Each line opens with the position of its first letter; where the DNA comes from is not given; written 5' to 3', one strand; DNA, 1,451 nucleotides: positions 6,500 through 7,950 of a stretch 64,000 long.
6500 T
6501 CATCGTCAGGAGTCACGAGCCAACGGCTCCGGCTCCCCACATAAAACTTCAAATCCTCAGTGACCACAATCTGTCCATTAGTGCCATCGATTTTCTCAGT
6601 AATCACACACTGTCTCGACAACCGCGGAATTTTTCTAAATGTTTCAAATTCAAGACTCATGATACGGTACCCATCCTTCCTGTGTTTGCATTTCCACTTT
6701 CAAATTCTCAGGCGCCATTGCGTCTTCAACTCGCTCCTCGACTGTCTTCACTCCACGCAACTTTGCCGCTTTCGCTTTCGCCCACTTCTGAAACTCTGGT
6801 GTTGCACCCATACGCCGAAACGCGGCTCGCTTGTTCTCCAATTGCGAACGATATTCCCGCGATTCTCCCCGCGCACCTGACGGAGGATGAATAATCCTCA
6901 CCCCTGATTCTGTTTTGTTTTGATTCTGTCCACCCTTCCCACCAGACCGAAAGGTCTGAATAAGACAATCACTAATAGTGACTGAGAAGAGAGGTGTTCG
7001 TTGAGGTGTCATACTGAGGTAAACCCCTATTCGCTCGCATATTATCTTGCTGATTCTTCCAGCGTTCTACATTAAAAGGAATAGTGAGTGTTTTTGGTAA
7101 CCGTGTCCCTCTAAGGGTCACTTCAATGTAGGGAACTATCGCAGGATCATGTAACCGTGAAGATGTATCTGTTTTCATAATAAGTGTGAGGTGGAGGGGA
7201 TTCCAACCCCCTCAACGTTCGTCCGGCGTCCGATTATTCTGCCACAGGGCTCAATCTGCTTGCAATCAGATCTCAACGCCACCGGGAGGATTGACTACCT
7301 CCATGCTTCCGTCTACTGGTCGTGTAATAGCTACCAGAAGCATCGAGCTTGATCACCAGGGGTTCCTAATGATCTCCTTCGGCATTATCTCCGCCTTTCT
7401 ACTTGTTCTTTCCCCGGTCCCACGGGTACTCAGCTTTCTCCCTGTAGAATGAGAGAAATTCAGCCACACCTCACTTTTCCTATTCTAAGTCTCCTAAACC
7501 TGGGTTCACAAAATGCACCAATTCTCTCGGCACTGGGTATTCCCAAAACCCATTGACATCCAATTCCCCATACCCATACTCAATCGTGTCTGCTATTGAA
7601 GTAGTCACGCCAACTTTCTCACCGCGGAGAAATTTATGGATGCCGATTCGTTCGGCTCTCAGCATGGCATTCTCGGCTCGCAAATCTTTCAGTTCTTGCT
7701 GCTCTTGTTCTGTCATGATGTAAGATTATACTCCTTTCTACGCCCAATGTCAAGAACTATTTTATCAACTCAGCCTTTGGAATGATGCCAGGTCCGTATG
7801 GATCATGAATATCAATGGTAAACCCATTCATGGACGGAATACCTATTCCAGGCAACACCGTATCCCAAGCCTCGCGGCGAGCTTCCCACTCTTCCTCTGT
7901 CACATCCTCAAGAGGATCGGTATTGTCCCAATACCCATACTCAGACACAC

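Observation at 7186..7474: ORF-free 290-nt stretch with tRNA-like T-arm plus acceptor stem (tmRNA-like architecture)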

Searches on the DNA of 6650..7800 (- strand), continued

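Call 78: search_with_rna_model(model_id=R2, sources=[L002, L003, L004, L005, L006, L007, L008, L009, L010, L011, L012, L013, L014, L015, L016, L017, L018, L020, L022, L027, L029, L030, L031, L033, L034, L035, L037, L038, L039, L041, L042, L043, L044, L045, L046, L047, L048, L049, L050, L051, L052, L053, L054, L055, L056, L057, L058, L059, L060, L061, L062, L103, L104, L105, L106, L107, L116, L123, L127, L129, L130, L131, L132, L133, L134, L135], max_evalue=1)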
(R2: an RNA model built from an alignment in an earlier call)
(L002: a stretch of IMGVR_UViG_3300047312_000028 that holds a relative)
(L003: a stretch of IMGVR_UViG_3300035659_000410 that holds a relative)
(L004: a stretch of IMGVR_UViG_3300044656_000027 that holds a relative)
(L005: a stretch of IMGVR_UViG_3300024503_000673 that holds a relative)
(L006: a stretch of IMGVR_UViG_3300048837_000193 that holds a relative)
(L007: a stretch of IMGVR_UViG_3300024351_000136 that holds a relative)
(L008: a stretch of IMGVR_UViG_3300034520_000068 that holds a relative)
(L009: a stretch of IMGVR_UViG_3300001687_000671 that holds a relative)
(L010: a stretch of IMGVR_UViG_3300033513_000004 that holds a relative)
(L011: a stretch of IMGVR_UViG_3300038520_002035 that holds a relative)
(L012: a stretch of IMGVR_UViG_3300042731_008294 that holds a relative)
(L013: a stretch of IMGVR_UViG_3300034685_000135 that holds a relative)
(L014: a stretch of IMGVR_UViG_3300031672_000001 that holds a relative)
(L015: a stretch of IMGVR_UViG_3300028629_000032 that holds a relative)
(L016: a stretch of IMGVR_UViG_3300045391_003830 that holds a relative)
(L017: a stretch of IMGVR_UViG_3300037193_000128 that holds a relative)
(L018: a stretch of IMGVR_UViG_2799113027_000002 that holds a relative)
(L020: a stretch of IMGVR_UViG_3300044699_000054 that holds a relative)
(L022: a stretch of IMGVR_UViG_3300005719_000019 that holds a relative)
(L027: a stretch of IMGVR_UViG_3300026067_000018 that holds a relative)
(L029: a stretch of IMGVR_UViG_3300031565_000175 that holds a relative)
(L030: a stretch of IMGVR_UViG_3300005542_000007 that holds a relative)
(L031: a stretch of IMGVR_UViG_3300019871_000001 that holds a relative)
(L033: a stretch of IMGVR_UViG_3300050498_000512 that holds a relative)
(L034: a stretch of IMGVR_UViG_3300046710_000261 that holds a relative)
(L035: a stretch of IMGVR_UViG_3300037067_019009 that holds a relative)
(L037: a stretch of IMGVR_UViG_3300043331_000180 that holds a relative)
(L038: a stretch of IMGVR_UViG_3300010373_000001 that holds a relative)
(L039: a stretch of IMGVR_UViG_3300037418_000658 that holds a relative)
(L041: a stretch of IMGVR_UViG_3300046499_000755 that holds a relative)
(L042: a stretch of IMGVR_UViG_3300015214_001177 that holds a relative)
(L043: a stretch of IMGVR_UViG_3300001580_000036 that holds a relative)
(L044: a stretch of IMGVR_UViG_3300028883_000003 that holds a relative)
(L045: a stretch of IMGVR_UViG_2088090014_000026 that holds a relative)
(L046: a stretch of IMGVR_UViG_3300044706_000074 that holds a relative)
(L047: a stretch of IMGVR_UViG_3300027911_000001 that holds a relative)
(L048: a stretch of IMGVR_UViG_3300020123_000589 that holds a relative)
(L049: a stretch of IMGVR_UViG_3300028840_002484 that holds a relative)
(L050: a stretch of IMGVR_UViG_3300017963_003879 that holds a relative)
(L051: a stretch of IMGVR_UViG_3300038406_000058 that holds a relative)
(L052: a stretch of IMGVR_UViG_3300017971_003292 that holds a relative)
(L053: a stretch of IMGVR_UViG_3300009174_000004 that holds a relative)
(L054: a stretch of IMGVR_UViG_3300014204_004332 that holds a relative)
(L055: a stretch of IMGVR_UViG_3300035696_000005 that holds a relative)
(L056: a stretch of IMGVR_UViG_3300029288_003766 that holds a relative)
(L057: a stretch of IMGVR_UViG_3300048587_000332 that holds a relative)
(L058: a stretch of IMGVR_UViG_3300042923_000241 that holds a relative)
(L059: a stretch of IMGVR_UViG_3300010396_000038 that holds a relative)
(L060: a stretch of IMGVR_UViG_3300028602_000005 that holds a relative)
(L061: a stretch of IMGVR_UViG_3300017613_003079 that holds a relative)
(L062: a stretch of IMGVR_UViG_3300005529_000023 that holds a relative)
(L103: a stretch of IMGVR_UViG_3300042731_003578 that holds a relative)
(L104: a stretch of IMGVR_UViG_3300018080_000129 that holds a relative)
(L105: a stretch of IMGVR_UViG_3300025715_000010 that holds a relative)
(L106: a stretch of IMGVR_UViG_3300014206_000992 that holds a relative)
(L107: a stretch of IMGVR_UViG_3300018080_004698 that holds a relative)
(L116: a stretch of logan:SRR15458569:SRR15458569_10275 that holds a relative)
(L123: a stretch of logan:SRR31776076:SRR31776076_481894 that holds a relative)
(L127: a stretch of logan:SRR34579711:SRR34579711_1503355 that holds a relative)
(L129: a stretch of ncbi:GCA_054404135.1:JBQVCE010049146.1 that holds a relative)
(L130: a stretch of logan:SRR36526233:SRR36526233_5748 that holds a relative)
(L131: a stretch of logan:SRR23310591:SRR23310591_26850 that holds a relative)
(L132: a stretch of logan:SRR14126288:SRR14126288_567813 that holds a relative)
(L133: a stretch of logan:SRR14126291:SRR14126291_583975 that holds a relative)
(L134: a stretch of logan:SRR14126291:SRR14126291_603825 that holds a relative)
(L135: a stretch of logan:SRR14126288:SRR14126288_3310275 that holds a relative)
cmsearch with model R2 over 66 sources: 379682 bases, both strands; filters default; matches with E-value up to 1: 0.
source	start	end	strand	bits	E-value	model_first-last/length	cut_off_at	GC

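Call 87: search_with_rna_model(model_id=R2, source=L138, max_evalue=10, filters=off)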
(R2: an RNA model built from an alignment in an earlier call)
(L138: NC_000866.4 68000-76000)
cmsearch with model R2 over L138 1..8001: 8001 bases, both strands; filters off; matches with E-value up to 10: 70.
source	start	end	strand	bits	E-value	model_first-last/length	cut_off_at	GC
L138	5894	5937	-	7.5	0.031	1-307/307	no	0.3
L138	4110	4215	-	7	0.047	1-307/307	no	0.53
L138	2078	2118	-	6.9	0.047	1-307/307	no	0.37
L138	2078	2118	+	6.8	0.053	1-307/307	no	0.37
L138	5892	5939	+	6.6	0.059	1-307/307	no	0.27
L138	1283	1316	-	5.2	0.18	1-307/307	no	0.47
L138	3148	3164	+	5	0.2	56-72/307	no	0.71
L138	1283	1316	+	4.9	0.23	1-307/307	no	0.47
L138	4366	4466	-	3.2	0.79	1-307/307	no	0.47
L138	7865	7915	-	2.7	1.2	1-307/307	no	0.29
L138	5227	5336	+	2.5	1.3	1-307/307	no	0.28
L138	6313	6351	-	2.5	1.3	1-307/307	no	0.49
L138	6313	6351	+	2.5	1.3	1-307/307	no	0.49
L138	7927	7963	+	2.3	1.5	1-307/307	no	0.32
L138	2908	2944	+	2.1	1.8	1-307/307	no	0.49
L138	2909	2943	-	2.1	1.8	1-307/307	no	0.49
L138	4006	4028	-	2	1.9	151-173/307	no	0.48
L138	4769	4817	+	1.9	2.1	1-307/307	no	0.29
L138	6037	6060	+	1.8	2.2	1-307/307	no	0.33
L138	6628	6657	+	1.7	2.3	1-307/307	no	0.3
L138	1228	1257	+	1.7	2.4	21-50/307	no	0.3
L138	2211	2220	-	1.6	2.7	261-270/307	no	0.4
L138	1043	1075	-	1.5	2.7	1-307/307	no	0.21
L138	2410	2501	-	1.4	3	1-307/307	no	0.35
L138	2406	2434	+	1.4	3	148-176/307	no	0.28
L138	2358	2382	+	1.4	3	24-48/307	no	0.12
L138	2513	2548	+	1.3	3.2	1-307/307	no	0.39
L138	716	745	-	1.3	3.2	146-178/307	no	0.17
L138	4081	4106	+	1.3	3.3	22-49/307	no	0.46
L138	6373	6480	-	1.3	3.4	1-307/307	no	0.34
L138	608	628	+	1.2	3.4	153-173/307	no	0.29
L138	7609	7709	-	1.2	3.6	1-307/307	no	0.4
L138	737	769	+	1.1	3.9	1-307/307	no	0.21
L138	5597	5620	+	1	3.9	211-233/307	no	0.21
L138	847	878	+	1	4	1-307/307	no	0.25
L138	3790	3813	+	1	4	1-307/307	no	0.25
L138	4533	4572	-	0.9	4.4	1-307/307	no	0.35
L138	3969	3984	+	0.9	4.5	57-72/307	no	0.44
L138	2284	2306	-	0.8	4.7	1-307/307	no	0.22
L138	498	527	+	0.8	4.7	1-307/307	no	0.23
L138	3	40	+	0.8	4.8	1-307/307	no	0.18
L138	4689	4719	+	0.8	4.9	1-307/307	no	0.32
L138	1925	1957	-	0.8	4.9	1-307/307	no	0.15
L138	472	498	-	0.7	5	149-175/307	no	0.37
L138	3790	3836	-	0.5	5.7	1-307/307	no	0.3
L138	3523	3565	-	0.5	6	1-307/307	no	0.19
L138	4373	4407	+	0.5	6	1-307/307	no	0.54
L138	2241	2292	+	0.4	6.5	1-307/307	no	0.23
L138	143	173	-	0.4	6.6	1-307/307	no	0.32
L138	5450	5521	-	0.3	6.7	1-307/307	no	0.29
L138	4597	4642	-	0.3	6.9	1-307/307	no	0.17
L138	5567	5608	-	0.3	7.1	1-307/307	no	0.19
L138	7734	7766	+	0.2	7.3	1-307/307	no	0.36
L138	2512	2549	-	0.2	7.4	1-307/307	no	0.39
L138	5661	5796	-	0.2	7.6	1-307/307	no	0.42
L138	3392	3424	+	0.2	7.7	1-307/307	no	0.24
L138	3905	3961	+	0.2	7.7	1-307/307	no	0.23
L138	3895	3939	-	0.1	7.8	1-307/307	no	0.2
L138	3523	3565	+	0.1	7.9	1-307/307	no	0.19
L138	7801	7910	+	0.1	8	1-307/307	no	0.35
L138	7029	7074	-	0.1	8.1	1-307/307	no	0.28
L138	194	218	-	0.1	8.2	1-307/307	no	0.16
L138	3063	3093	-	0.1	8.2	205-235/307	no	0.39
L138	78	100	-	0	8.4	1-307/307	no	0.09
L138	7662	7692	+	0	8.6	1-307/307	no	0.39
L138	846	879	-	0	8.6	1-307/307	no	0.24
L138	2962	2983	+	0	8.8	1-307/307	no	0.27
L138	1099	1132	+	-0.1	9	1-307/307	no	0.32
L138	5386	5413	+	-0.1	9.1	1-307/307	no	0.36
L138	265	305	+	-0.1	9.2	1-307/307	no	0.22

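Call 94: search_rna_families(sources=[L136, L125, L118, L112, L001], threshold=evalue, max_evalue=5)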
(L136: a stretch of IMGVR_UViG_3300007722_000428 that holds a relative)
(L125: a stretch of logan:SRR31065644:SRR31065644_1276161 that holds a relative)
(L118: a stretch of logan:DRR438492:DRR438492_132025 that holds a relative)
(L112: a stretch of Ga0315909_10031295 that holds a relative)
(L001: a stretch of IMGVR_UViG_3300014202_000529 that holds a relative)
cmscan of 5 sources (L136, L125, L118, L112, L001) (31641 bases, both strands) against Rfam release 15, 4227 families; matches with E-value up to 5: 0.
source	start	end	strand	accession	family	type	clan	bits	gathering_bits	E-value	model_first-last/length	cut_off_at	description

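Call 97: search_with_rna_model(model_id=R2, sources=[L140, L141, L144, L145, L146, L147, L148, L149, L150, L151, L152, L153, L154, L155, L156, L157, L158, L159, L160, L161, L162, L163, L164, L165, L166, L167, L168, L169, L170, L171], max_evalue=1)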
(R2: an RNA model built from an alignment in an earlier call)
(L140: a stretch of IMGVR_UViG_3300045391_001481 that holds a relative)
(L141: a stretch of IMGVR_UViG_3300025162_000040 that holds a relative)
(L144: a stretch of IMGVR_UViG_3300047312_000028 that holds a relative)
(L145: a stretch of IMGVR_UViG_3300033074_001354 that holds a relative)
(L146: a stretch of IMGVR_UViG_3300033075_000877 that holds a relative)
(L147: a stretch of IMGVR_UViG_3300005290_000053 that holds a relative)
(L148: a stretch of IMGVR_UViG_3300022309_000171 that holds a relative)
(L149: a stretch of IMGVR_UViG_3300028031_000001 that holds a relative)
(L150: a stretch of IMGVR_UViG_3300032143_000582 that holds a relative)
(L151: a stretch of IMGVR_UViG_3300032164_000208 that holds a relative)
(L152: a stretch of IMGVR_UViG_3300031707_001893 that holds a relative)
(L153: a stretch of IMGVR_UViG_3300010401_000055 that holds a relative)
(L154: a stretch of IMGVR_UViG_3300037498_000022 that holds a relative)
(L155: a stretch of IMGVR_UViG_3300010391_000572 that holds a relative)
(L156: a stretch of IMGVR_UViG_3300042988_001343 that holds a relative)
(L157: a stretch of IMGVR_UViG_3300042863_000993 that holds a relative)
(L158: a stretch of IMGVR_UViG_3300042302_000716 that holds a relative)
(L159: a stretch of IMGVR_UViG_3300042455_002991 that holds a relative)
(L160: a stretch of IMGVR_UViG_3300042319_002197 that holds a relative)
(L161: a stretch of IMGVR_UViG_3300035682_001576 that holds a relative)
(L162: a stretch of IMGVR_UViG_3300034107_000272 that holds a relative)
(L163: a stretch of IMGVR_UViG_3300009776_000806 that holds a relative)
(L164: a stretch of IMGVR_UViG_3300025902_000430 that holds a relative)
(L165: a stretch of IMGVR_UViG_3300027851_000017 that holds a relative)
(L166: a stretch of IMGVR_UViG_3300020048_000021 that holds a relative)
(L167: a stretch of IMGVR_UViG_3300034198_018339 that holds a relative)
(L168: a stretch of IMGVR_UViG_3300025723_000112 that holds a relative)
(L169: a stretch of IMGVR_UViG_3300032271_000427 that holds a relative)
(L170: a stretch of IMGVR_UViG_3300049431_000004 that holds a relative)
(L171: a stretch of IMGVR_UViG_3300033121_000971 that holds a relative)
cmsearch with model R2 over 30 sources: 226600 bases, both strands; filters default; matches with E-value up to 1: 3.
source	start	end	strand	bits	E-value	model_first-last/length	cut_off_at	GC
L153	2320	2621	+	161.3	7.4e-51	1-307/307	no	0.47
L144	2303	2601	+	157.4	1.3e-49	1-307/307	no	0.47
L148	366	499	+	9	0.28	1-307/307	no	0.54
